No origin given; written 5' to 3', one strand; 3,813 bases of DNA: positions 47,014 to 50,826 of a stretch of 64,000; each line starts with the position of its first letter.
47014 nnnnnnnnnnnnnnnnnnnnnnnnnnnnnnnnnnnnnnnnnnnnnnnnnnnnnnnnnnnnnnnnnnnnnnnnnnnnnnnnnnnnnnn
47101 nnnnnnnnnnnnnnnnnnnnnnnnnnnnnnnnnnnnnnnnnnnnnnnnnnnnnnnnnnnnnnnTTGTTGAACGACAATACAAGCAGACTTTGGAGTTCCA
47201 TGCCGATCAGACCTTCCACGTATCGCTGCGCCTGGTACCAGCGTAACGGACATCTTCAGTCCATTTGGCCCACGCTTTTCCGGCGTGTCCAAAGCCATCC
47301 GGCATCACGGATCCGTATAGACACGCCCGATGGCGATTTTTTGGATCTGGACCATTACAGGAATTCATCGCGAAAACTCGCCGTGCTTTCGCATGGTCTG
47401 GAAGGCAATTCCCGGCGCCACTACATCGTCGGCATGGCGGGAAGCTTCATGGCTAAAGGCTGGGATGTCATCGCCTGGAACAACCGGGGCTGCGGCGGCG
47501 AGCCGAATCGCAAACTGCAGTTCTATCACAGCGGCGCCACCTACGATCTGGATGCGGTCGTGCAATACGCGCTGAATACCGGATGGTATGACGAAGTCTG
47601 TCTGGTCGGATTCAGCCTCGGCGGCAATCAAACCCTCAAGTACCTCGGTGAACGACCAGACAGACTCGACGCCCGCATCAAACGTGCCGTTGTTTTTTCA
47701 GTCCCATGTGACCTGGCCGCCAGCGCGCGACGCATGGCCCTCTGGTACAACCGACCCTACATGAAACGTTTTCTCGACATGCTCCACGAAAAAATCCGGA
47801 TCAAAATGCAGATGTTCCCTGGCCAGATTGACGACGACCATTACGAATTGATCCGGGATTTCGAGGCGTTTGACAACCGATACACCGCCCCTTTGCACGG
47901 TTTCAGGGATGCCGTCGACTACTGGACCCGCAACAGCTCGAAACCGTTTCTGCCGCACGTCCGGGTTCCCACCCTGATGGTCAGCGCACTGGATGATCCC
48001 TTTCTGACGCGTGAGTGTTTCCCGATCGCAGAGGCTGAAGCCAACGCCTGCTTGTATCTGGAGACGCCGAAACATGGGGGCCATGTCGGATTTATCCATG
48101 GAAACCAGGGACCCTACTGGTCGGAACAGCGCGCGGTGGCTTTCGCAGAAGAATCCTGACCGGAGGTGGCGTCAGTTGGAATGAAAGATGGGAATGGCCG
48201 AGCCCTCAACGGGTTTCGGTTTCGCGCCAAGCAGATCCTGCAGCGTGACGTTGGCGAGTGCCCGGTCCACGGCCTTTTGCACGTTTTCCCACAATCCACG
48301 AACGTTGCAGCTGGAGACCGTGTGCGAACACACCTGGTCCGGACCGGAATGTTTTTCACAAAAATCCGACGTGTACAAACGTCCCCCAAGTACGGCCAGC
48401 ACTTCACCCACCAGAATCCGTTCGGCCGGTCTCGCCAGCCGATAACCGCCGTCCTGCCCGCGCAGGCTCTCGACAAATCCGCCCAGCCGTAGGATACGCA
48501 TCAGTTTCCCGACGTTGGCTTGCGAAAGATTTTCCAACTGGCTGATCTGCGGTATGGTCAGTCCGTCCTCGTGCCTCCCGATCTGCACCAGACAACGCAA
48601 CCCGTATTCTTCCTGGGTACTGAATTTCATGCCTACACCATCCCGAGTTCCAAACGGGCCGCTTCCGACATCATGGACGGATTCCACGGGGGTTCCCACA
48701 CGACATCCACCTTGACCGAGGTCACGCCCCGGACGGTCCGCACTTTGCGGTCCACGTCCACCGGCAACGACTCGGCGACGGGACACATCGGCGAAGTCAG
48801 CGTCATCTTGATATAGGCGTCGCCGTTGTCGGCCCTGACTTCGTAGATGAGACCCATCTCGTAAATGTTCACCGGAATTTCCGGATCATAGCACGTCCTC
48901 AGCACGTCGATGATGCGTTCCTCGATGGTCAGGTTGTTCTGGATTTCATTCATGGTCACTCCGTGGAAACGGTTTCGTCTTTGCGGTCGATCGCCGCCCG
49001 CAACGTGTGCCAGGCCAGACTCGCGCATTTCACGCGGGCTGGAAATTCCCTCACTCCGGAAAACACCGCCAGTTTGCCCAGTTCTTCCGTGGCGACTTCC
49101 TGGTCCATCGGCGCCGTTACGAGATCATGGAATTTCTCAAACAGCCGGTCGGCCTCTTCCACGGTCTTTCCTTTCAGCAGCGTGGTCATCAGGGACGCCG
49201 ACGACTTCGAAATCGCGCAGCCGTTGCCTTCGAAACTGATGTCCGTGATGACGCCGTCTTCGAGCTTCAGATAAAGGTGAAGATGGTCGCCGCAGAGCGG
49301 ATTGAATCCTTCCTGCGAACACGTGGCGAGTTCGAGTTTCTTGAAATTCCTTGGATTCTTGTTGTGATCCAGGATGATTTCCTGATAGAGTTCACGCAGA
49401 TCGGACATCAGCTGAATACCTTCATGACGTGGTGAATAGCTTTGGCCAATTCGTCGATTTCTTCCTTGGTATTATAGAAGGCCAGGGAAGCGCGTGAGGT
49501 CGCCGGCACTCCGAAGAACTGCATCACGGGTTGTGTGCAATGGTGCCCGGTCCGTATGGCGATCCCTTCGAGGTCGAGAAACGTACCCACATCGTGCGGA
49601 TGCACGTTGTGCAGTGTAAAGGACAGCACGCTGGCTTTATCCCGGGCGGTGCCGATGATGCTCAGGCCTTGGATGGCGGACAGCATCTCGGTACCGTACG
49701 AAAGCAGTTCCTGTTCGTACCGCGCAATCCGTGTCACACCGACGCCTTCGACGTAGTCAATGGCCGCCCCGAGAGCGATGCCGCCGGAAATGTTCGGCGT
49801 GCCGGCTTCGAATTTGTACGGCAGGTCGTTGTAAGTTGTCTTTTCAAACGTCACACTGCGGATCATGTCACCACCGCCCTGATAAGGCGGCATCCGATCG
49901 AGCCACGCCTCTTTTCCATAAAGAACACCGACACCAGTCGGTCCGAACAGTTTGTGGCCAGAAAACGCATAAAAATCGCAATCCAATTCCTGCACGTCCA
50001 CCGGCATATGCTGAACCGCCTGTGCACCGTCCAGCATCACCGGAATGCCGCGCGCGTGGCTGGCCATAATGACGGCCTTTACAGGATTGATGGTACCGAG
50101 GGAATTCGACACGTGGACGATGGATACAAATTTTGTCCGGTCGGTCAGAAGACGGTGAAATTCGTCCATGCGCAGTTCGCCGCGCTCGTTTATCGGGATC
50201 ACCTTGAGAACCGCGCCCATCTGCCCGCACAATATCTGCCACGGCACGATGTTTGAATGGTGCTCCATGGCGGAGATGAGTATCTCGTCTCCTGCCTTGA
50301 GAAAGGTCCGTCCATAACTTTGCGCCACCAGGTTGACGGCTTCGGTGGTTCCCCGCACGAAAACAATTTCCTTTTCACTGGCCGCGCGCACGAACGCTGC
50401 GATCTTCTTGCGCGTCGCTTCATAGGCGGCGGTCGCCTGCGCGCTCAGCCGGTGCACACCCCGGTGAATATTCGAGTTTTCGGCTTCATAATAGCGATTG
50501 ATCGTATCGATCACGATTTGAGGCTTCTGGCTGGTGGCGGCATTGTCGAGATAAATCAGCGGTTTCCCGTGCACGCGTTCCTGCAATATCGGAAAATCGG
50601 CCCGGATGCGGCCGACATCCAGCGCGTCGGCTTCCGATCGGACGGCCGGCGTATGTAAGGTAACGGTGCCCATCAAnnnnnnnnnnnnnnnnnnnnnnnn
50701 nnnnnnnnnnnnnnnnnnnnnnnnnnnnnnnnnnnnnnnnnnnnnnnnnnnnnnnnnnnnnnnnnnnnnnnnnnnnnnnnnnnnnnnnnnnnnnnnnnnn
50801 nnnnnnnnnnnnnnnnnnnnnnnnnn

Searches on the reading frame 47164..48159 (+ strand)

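Call 32: search_protein_families(library=pfam, proteins=[window:47164-48159:+], max_evalue=0.001)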
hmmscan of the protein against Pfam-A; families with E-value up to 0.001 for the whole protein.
window:47164-48159:+ (331 aa): 3 families
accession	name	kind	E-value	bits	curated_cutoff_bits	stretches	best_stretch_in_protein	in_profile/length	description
PF00561.26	Abhydrolase_1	-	6.7e-15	55.8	25.8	1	74-311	4-242/245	alpha/beta hydrolase fold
PF12146.15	Hydrolase_4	-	1.2e-11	44.9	27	1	69-225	3-151/239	Serine aminopeptidase, S33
PF12697.13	Abhydrolase_6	-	1.3e-08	36.2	26.3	1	74-311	2-208/217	Alpha/beta hydrolase family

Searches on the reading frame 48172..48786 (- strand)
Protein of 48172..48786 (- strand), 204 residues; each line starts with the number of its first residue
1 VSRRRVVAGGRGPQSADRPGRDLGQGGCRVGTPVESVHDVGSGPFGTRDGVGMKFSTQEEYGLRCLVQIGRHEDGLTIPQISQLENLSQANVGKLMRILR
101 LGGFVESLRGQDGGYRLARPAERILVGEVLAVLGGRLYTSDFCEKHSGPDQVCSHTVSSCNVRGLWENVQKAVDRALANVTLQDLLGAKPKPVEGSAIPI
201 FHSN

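Call 32: search_protein_families(library=pfam, proteins=[window:48172-48786:-], max_evalue=0.001)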
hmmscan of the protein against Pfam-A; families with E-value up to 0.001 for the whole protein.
window:48172-48786:- (204 aa): 1 family
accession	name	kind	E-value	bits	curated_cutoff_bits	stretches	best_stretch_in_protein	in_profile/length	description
PF02082.26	Rrf2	-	2.7e-27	96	30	1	56-186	2-130/132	Iron-dependent Transcriptional regulator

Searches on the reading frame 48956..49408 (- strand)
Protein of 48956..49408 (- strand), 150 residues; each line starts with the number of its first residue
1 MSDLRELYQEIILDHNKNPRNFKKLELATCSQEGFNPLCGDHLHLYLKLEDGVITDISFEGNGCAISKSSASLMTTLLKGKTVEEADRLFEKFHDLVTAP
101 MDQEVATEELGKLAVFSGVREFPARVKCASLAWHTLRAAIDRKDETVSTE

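Call 33: search_protein_families(library=pfam, proteins=[window:48956-49408:-], max_evalue=0.001)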
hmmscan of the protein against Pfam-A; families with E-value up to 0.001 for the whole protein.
window:48956-49408:- (150 aa): 1 family
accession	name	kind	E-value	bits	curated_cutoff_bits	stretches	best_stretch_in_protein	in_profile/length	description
PF01592.21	NifU_N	-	1.3e-23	83.9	22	1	8-128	2-126/127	NifU-like N terminal domain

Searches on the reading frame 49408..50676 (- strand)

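Call 33: search_protein_families(library=pfam, proteins=[window:49408-50676:-], max_evalue=0.001)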
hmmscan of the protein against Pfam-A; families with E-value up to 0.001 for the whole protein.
window:49408-50676:- (422 aa): 1 family
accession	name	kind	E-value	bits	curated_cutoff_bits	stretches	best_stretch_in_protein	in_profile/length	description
PF00266.25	Aminotran_5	-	3.4e-149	497.3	21.5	1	41-410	1-371/371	Aminotransferase class-V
